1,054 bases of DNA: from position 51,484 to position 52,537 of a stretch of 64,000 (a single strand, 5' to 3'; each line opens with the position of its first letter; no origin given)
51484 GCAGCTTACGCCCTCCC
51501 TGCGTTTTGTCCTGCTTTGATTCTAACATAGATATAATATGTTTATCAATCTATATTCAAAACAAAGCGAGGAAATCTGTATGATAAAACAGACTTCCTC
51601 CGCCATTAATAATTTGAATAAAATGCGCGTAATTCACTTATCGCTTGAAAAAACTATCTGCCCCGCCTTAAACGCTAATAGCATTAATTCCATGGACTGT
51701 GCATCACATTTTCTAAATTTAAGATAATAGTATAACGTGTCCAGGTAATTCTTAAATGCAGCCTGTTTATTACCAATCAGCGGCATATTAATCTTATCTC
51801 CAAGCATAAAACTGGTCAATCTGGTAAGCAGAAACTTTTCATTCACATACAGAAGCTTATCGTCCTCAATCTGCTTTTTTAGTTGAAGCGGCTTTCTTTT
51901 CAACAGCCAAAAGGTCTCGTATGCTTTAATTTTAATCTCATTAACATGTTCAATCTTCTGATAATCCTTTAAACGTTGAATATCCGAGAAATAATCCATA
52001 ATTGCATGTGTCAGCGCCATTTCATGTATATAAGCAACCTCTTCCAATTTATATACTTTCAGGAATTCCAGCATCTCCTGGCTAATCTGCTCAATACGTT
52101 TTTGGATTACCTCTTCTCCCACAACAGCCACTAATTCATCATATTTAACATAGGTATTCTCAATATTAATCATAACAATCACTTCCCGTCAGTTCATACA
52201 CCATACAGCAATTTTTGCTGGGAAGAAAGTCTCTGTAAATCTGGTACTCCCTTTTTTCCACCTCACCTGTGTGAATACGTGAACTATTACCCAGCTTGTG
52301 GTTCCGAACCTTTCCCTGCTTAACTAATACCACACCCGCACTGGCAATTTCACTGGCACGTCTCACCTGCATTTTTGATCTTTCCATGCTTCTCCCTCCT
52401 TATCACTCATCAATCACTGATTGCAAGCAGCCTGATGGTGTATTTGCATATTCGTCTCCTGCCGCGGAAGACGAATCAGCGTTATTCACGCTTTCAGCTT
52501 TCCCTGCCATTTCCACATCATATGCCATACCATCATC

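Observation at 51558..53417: Three-gene RelA/SpoT-synthetase (toxSAS-like) cassette on an AT-rich insert: candidate new tripartite toxin-antitoxin / anti-phage module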

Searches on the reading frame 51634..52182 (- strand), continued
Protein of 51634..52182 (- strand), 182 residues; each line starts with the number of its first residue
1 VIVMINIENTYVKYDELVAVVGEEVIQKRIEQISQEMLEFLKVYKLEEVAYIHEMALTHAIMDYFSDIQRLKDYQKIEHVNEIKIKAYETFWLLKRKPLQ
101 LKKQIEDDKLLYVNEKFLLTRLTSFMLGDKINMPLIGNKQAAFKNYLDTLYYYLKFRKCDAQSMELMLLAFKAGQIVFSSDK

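Call 100: fold_search(model_id=the predicted structure, library=viral)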
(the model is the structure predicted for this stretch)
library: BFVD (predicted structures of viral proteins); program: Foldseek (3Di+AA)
matches with E <= 10: 56; with E <= 0.001: 0
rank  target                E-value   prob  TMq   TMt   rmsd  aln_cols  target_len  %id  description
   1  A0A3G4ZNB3            1.5e+00  0.10  0.19  0.07  16.7       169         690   11  Ankyrin repeat protein [Terrestrivirus sp.]
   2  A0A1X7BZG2            2.1e+00  0.08  0.22  0.06  13.0       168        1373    8  (no name in the UniProt tables at hand)
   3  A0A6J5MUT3            2.4e+00  0.08  0.20  0.09  12.0       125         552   10  Uncharacterized protein [uncultured Caudovirales phage]
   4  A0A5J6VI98            3.0e+00  0.09  0.26  0.16  13.9       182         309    9  ATPase family protein [Megaviridae environmental sample]
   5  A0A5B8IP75            3.0e+00  0.08  0.26  0.14  16.0       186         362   10  Uncharacterized protein [Mimiviridae sp. ChoanoV1]
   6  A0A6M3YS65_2          3.2e+00  0.04  0.17  0.04  18.5       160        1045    6  Replicase [Hepeviridae sp.]
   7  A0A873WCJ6            3.9e+00  0.06  0.17  0.19  15.9       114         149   11  Uncharacterized protein [Klebsiella phage Miami]
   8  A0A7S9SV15            3.9e+00  0.06  0.22  0.18  11.1       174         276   14  Hemolysin-III related protein [Virus NIOZ-UU159]
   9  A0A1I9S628            4.1e+00  0.08  0.20  0.13  13.7       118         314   13  (no name in the UniProt tables at hand)
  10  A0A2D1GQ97            4.1e+00  0.05  0.20  0.20  11.6       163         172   11  (no name in the UniProt tables at hand)
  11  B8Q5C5                4.3e+00  0.03  0.21  0.18  20.1       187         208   13  (no name in the UniProt tables at hand)
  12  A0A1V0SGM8            4.5e+00  0.05  0.27  0.16  18.8       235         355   11  Transcription initiation factor IIB [Hokovirus HKV1]
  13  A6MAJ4                4.8e+00  0.04  0.18  0.21  14.8       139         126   11  Gp129 [Lactococcus phage KSY1]
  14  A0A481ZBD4            4.8e+00  0.02  0.18  0.13  19.9       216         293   11  Uncharacterized protein [Pithovirus LCPAC304]
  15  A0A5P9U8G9            4.8e+00  0.02  0.16  0.15  16.5       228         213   12  (no name in the UniProt tables at hand)
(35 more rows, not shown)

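Call 109: list_cluster_members(proteins=[P0421, P0433, P0441, P0449, P0460, P0470, P0480, P0492, P0500, P0507])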
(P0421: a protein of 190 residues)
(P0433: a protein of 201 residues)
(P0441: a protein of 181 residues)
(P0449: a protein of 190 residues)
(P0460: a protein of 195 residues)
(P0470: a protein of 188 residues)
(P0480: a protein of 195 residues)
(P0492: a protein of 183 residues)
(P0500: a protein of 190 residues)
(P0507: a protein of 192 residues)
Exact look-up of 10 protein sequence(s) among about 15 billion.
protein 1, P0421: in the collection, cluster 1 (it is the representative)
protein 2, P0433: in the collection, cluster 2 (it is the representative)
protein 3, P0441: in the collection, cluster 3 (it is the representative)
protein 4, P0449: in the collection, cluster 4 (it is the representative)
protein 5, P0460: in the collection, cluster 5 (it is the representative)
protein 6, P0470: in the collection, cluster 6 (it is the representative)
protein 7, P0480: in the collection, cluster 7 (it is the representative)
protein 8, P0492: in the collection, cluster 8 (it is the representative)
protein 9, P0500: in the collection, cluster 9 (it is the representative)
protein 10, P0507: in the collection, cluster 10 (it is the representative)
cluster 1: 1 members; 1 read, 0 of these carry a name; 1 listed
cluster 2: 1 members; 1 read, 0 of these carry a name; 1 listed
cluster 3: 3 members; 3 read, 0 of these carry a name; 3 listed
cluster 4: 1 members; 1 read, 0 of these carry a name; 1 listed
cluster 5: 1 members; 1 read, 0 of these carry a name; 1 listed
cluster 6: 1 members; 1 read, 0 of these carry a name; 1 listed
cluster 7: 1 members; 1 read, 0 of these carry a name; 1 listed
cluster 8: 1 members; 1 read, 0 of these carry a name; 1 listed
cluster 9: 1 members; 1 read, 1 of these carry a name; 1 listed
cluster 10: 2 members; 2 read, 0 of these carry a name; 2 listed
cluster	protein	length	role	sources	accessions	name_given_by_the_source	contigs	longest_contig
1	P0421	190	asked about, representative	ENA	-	-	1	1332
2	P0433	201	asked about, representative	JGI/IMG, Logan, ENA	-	-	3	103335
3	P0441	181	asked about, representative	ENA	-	-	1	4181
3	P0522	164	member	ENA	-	-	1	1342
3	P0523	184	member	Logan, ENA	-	-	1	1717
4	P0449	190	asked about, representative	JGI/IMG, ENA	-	-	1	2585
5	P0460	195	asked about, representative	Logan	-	-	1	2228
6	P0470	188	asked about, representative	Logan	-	-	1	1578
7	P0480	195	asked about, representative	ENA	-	-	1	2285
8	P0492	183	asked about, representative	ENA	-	-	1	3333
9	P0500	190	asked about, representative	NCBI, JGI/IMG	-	hypothetical protein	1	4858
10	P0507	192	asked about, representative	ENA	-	-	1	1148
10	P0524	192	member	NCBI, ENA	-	-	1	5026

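Call 110: find_encoding_contigs(protein=P0433, flank=6000, max_places=2)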
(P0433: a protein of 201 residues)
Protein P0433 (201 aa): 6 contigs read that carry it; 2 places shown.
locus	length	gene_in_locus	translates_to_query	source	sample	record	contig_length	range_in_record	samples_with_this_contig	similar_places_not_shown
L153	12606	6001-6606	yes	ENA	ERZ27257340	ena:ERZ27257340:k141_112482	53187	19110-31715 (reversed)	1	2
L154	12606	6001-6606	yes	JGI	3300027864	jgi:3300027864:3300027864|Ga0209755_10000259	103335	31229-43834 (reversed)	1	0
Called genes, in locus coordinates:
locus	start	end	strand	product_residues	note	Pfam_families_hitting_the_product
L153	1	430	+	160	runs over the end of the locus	-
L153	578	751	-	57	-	-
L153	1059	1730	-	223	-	-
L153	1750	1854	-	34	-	-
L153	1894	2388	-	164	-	PF15956:DUF4760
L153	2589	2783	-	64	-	-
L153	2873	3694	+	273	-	PF09407:AbiEi_1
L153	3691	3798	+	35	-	-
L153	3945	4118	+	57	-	-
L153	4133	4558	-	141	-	-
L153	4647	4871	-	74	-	-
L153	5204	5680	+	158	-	-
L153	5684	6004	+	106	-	-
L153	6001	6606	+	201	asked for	-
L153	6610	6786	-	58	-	-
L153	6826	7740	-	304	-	PF08843:AbiEii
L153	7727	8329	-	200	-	PF13338:AbiEi_4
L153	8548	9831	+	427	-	PF13175:AAA_15, PF13304:AAA_21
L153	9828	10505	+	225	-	PF13707:RloB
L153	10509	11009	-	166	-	-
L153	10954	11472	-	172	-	-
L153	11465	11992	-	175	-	-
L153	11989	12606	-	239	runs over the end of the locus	-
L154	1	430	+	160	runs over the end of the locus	-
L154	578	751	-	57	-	-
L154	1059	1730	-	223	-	-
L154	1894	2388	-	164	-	PF15956:DUF4760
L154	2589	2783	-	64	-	-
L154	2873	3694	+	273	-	PF09407:AbiEi_1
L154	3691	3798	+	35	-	-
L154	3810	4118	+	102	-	PF08843:AbiEii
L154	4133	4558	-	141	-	-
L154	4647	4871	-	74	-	-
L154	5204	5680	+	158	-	-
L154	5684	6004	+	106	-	-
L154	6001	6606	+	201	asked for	-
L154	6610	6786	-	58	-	-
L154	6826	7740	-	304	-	PF08843:AbiEii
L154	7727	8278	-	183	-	PF13338:AbiEi_4 (weak)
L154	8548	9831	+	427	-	PF13175:AAA_15, PF13304:AAA_21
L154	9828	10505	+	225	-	PF13707:RloB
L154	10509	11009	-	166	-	-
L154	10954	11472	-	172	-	-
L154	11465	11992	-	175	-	-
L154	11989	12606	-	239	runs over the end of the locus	-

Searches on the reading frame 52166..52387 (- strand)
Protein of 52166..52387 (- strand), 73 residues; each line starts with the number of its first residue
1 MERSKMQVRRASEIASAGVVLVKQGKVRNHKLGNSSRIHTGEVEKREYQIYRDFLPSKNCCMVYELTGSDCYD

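Call 4: search_protein_families(library=pfam, proteins=[window:52166-52387:-], max_evalue=1)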
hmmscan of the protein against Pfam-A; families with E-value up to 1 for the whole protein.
window:52166-52387:- (73 aa): 0 families

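Call 5: search_protein_families(library=padloc, proteins=[window:52166-52387:-], max_evalue=1)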
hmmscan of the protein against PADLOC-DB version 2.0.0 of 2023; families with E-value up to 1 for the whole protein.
window:52166-52387:- (73 aa): 0 families

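Call 6: search_protein_families(library=ncbifam, proteins=[window:52166-52387:-], max_evalue=1)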
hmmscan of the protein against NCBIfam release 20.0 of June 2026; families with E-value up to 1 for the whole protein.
window:52166-52387:- (73 aa): 1 family
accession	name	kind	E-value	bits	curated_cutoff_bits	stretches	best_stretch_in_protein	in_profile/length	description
NF007959.0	PRK10678.1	equivalog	0.037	13.6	175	1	12-40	23-51/150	molybdopterin synthase catalytic subunit MoaE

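Call 7: search_protein_families(library=phrogs, proteins=[window:52166-52387:-], max_evalue=1)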
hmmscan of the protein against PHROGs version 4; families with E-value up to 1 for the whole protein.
window:52166-52387:- (73 aa): 0 families

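Call 19: find_homologous_proteins(query=window:52166-52387:-, max_evalue=0.01)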
Query window:52166-52387:- (73 aa): 140 proteins with E <= 0.01 among 140 candidates; the best 120 are listed.
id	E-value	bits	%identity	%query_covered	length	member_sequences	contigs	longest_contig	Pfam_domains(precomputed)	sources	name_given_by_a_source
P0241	2.8e-40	152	95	100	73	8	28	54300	-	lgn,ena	-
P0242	2.9e-39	149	92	100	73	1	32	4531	-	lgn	-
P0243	2.7e-38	146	90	100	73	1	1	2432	-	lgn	-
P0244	1.3e-36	140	89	100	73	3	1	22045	-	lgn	-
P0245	1.7e-32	127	80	100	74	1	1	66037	-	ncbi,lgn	-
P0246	4.3e-32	126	82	100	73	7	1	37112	-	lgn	-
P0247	5.1e-32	126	84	96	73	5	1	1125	-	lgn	-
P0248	1.2e-30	122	78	100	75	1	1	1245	-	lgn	-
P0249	1.4e-30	121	76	93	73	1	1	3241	-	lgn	-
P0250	1.6e-30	121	74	100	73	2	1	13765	-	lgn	-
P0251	2.5e-30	121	80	96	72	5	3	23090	-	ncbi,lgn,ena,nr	ncbi:MAG: hypothetical protein K2J60_13340 [Acetatifactor sp.]|nr:hypothetical protein [Acetatifacto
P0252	2.6e-30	121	75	100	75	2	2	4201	-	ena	-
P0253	2.9e-30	120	77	100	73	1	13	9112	-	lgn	-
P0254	4.0e-30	120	75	100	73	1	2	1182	-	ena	-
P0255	4.1e-30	120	77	100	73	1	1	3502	-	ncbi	-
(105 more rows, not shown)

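Call 69: predict_structure(alignment_id=A3)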
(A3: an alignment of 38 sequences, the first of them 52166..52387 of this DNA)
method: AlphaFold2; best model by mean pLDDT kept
length: 73 residues; sequences in the alignment: 38
mean_pLDDT: 55.8   pTM: 0.30
mean pLDDT of the five models: 55.8, 54.8, 54.6, 54.4, 53.7
residues with pLDDT >= 90: 0; 70-90: 8; 50-70: 40; < 50: 25
segments of 3 or more residues with pLDDT < 50: 1-7, 32-37, 63-66, 69-73
pLDDT, mean of each block of 10 residues (from residue 1): 46 68 62 48 66 55 49 43
secondary structure, 60 per line:
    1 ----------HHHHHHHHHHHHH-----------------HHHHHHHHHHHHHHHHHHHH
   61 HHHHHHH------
elements in order: H11-23 H41-67
